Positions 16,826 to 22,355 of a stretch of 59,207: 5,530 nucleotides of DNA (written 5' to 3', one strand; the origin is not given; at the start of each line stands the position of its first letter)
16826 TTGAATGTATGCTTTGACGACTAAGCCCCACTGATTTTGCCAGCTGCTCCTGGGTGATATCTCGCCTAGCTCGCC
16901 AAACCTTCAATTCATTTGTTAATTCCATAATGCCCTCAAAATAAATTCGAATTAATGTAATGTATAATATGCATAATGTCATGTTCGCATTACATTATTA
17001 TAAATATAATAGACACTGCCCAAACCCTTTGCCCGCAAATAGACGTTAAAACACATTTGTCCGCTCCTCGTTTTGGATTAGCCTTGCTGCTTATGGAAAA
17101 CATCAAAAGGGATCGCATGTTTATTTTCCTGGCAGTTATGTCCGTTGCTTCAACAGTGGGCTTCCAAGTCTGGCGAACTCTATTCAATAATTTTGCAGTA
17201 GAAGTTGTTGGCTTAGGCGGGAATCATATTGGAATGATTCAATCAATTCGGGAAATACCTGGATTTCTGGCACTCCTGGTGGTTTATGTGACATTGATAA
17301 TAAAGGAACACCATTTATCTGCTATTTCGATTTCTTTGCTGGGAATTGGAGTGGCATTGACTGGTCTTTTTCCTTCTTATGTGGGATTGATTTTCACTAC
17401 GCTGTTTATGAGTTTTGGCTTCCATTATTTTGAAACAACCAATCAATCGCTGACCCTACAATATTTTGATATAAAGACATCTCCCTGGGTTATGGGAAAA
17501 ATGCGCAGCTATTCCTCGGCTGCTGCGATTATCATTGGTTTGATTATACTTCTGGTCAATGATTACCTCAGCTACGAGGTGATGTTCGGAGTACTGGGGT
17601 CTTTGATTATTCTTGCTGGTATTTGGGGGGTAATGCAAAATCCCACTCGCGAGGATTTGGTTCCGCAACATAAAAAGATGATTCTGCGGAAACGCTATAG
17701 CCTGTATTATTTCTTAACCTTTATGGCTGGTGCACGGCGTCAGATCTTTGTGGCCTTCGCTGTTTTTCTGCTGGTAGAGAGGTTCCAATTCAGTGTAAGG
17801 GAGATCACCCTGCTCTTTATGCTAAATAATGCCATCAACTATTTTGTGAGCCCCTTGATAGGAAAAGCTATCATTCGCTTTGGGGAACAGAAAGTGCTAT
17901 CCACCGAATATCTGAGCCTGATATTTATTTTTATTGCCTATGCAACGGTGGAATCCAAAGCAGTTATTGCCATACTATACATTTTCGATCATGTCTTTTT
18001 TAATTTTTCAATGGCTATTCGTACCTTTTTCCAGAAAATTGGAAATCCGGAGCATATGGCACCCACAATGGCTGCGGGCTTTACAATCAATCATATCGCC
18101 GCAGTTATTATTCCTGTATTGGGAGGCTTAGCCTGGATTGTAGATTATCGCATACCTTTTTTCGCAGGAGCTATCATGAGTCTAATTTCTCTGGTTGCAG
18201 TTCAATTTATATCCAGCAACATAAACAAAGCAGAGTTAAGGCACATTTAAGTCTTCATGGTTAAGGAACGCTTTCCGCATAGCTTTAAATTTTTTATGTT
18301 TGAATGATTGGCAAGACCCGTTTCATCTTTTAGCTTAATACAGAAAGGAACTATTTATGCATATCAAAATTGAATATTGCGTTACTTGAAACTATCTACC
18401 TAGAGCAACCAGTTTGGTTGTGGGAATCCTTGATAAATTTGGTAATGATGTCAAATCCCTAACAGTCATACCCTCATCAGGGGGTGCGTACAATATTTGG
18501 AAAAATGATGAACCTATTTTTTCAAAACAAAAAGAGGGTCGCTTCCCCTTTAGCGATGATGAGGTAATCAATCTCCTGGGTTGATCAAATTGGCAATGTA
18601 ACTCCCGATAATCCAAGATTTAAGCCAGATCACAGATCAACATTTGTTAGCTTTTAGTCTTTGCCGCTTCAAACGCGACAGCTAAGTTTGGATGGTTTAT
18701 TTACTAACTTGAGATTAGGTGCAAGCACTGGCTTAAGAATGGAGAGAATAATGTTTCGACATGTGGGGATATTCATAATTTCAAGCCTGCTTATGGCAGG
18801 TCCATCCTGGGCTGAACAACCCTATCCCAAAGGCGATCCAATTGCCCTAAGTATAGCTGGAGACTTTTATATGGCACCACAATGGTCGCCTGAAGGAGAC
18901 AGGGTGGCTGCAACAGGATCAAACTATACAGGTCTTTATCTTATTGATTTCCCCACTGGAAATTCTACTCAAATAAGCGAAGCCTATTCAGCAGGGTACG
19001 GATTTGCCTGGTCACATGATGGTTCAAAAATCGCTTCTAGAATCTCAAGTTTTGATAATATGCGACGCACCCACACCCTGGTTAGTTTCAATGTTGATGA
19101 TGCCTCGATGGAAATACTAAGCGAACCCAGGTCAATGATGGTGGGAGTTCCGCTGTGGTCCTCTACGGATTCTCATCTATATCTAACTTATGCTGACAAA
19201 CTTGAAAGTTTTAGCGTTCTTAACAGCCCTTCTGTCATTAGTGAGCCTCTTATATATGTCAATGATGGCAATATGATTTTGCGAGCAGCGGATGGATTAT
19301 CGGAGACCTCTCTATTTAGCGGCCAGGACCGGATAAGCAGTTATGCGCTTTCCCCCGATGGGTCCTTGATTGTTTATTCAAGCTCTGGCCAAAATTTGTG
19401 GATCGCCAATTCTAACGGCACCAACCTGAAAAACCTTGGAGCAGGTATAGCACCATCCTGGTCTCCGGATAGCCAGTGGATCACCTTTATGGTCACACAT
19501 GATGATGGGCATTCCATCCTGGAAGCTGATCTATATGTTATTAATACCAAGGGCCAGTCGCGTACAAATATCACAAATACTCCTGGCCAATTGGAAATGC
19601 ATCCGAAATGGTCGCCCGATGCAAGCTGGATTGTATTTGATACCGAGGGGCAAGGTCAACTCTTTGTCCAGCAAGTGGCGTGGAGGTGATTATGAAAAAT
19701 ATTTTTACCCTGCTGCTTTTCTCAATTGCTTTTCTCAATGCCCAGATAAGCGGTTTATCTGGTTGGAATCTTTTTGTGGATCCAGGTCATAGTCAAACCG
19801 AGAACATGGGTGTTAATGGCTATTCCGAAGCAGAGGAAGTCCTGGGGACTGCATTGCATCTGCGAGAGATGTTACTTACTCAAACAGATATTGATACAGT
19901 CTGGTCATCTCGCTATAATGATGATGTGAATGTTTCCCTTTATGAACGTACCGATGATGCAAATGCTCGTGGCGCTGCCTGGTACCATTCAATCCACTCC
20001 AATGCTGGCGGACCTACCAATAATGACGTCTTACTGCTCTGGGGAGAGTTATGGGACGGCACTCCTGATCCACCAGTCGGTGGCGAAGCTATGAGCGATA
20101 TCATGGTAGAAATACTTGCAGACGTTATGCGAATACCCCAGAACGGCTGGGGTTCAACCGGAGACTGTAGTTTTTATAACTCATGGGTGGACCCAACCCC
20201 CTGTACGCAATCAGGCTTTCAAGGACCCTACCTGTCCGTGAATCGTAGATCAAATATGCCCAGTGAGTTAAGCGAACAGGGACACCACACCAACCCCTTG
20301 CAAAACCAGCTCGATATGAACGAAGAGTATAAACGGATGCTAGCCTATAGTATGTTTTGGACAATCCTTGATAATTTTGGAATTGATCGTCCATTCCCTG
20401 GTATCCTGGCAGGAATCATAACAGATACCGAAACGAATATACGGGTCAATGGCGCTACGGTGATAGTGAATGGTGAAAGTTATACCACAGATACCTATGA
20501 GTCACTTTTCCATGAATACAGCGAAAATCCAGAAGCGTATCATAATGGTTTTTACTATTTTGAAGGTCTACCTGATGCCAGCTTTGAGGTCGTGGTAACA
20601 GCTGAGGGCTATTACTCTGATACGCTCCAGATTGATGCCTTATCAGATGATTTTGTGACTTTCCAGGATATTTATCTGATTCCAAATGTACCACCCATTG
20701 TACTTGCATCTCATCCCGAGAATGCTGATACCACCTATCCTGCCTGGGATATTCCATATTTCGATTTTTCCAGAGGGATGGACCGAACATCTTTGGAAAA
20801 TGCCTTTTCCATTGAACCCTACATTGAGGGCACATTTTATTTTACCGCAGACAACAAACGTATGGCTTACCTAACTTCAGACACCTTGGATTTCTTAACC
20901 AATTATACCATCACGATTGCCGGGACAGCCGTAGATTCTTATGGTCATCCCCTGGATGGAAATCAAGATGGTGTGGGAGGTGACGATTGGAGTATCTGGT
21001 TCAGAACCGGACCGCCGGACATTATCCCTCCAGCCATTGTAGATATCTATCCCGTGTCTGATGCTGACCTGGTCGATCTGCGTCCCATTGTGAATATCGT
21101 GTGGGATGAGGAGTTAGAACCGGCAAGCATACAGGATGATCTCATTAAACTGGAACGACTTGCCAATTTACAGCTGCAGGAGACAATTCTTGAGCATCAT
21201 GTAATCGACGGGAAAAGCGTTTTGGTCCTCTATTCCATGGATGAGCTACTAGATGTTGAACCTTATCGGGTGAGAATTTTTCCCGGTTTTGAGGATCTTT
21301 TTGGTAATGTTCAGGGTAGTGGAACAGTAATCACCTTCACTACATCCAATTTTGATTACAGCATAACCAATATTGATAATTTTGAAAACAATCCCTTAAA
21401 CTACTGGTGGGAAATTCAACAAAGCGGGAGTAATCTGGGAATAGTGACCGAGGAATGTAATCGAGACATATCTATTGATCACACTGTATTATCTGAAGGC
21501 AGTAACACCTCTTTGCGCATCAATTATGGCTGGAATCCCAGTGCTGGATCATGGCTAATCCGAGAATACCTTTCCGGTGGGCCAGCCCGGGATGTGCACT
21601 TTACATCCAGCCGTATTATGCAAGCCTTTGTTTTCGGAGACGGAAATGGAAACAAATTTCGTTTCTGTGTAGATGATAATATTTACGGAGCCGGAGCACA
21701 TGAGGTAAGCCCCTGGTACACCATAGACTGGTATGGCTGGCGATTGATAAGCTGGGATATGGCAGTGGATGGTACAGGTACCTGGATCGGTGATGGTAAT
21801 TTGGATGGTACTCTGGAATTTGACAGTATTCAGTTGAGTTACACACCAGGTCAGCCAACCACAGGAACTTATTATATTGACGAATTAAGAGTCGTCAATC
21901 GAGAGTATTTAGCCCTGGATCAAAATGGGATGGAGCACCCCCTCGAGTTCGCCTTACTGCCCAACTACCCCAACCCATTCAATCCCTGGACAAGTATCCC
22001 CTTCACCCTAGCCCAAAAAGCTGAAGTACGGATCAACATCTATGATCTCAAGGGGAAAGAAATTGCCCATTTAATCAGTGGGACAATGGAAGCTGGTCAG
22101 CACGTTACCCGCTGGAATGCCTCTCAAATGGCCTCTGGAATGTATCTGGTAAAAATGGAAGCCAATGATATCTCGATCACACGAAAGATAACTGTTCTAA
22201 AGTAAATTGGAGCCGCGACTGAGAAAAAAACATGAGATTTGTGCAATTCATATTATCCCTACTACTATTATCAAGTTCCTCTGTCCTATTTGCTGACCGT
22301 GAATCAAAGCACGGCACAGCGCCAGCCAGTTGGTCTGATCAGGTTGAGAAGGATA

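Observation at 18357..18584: Hidden SelW/Rdx-family selenoprotein gene with an in-frame UGA and a SECIS-like hairpin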

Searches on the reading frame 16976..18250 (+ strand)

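Call 11: search_protein_families(library=pfam, proteins=[window:16976-18250:+], max_evalue=0.001)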
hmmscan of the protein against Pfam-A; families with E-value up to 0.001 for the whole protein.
window:16976-18250:+ (424 aa): 1 family
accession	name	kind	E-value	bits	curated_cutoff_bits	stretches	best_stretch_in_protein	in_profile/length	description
PF07690.21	MFS_1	-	1.4e-14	54.2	33.4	2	67-380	16-347/347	Major Facilitator Superfamily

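Call 36: search_protein_families(library=ncbifam, proteins=[window:16976-18250:+], max_evalue=0.001)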
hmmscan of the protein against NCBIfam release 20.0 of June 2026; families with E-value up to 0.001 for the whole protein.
window:16976-18250:+ (424 aa): 1 family
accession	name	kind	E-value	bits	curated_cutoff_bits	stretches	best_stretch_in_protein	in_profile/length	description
NF012191.0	tet_MFS_C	exception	7.7e-05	21.8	850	1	279-422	47-190/396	tetracycline efflux MFS transporter Tet(C)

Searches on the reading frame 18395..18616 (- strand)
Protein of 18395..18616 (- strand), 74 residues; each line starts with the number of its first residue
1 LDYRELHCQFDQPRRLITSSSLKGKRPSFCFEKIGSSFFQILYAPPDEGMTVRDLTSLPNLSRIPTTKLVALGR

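Call 4: search_protein_families(library=pfam, proteins=[window:18395-18616:-], max_evalue=1)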
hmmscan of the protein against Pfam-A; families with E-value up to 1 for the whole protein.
seq(74 aa): 0 families
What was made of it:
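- It has no Pfam match (call 4).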

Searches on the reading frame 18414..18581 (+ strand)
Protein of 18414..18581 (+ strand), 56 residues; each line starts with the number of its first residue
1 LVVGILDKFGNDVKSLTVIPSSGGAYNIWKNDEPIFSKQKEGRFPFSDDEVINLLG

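Call 4: search_protein_families(library=pfam, proteins=[window:18414-18581:+], max_evalue=1)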
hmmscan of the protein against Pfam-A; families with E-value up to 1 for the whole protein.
seq(56 aa): 1 family
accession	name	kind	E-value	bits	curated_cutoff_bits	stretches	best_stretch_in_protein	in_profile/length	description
PF10262.15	Rdx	-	3.6e-09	37.1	22.6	1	5-47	23-65/74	Rdx family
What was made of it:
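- The part downstream of the UGA scores only 37.1 bits on its own, so the ten N-terminal codons add about 30 bits (call 4). The C-terminal fragment alone still passes the Pfam cutoff (37.1 bits, call 4).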

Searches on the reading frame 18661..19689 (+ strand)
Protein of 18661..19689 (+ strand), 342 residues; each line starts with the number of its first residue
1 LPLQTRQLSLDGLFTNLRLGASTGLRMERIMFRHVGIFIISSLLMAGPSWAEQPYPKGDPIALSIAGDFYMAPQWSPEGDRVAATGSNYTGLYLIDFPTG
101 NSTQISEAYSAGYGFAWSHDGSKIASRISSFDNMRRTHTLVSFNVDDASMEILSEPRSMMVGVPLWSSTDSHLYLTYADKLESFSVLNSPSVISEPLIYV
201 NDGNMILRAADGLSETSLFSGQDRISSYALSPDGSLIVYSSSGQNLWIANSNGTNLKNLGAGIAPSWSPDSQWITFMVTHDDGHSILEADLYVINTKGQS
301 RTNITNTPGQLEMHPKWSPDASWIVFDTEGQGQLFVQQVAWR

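Call 11: search_protein_families(library=pfam, proteins=[window:18661-19689:+], max_evalue=0.001)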
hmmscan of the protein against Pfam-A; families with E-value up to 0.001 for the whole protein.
window:18661-19689:+ (342 aa): 3 families
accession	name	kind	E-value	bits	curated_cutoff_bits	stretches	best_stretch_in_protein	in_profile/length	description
PF07676.18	PD40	-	7.3e-14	51.7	20.9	1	257-282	6-31/38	WD40-like Beta Propeller Repeat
PF00930.27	DPPIV_N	-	3e-06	26.6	22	0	69-107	44-80/354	Dipeptidyl peptidase IV (DPP IV) N-terminal region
PF25174.1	Beta-prop_THOC3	-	8.6e-06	25.4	305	0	74-178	53-149/272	THOC3 beta-propeller domain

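Call 36: search_protein_families(library=ncbifam, proteins=[window:18661-19689:+], max_evalue=0.001)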
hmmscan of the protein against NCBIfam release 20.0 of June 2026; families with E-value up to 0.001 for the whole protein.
window:18661-19689:+ (342 aa): 4 families
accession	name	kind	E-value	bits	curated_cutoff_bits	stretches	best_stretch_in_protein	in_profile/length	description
TIGR02800.1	propeller_TolB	equivalog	9.2e-18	64.4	343.15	2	209-338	177-309/418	Tol-Pal system beta propeller repeat protein TolB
NF033523.0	lasso_peptidase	equivalog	8.3e-10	38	400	1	261-329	89-151/638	Atxe2 family lasso peptide isopeptidase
NF053518.1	DipepPtdsDpp5Prph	equivalog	4.2e-08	32.2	900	1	224-326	13-122/655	dipeptidyl-peptidase Dpp5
NF002183.0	PRK01029.1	equivalog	1.7e-05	24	405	0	263-329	330-390/429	Tol-Pal system protein TolB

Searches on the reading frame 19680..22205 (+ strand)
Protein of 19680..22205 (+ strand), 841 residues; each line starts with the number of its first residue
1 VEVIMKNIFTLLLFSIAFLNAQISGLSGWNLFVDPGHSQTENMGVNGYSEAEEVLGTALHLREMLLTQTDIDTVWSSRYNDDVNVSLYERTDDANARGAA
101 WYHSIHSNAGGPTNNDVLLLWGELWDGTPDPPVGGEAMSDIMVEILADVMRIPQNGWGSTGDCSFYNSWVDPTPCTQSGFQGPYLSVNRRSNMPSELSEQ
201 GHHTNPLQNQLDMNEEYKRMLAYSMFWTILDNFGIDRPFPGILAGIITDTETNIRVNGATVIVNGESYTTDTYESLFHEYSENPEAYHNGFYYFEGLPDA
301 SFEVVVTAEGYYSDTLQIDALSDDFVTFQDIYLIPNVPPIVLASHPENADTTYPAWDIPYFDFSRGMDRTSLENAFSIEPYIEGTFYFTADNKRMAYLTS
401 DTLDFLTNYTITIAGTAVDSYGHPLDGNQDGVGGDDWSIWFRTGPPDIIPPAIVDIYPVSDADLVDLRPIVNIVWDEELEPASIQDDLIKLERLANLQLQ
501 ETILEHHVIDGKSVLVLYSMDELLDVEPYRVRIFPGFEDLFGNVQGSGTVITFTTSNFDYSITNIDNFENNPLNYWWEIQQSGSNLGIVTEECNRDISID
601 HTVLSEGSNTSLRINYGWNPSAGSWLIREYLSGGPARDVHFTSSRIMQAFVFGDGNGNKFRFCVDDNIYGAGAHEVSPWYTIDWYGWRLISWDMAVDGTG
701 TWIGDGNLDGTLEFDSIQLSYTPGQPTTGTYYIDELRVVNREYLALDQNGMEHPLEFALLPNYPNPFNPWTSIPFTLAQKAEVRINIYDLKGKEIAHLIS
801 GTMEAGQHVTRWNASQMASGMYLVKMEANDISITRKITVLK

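Call 11: search_protein_families(library=pfam, proteins=[window:19680-22205:+], max_evalue=0.001)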
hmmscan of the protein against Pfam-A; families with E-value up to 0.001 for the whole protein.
window:19680-22205:+ (841 aa): 4 families
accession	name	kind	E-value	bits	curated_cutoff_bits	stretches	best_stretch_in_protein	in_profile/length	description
PF13205.12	Big_5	-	1.4e-13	51.9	23.6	2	336-429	2-99/105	Bacterial Ig-like domain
PF01520.23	Amidase_3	-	1.1e-12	48.8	27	1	32-225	2-168/174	N-acetylmuramoyl-L-alanine amidase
PF18962.6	Por_Secre_tail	-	7.5e-11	42.6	27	1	763-839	2-75/75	Secretion system C-terminal sorting domain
PF13860.13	FlgD_ig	-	9.9e-06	25.9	27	1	773-829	14-76/79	FlgD Ig-like domain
